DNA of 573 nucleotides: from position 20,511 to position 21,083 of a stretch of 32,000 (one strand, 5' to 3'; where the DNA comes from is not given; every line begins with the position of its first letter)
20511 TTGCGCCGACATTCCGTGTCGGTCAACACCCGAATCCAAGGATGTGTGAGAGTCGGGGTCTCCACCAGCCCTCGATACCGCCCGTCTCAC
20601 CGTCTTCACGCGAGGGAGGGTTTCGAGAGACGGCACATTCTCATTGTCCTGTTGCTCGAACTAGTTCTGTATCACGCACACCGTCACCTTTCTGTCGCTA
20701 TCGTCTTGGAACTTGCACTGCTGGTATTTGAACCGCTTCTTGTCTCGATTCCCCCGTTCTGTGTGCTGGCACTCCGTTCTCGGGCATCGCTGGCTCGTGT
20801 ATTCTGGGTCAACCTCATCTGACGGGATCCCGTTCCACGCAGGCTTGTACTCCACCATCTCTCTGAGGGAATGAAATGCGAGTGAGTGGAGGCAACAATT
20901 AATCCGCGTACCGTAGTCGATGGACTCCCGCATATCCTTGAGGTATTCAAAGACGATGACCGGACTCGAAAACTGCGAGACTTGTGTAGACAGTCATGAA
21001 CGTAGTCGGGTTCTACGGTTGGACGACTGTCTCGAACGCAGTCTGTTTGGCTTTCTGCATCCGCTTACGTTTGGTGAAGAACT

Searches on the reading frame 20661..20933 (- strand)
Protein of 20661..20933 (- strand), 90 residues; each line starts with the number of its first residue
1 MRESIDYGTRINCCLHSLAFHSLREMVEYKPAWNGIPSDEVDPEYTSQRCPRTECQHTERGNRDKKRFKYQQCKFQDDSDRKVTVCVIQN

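Call 88: search_protein_families(library=pfam, proteins=[window:20661-20933:-], max_evalue=0.01)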
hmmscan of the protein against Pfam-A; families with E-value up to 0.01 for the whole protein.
window:20661-20933:- (90 aa): 1 family
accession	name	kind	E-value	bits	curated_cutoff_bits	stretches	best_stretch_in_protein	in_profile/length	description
PF07282.18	Cas12f1-like_TNB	-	7.7e-15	55.2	26.3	1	20-81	1-54/60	Cas12f1-like, TNB domain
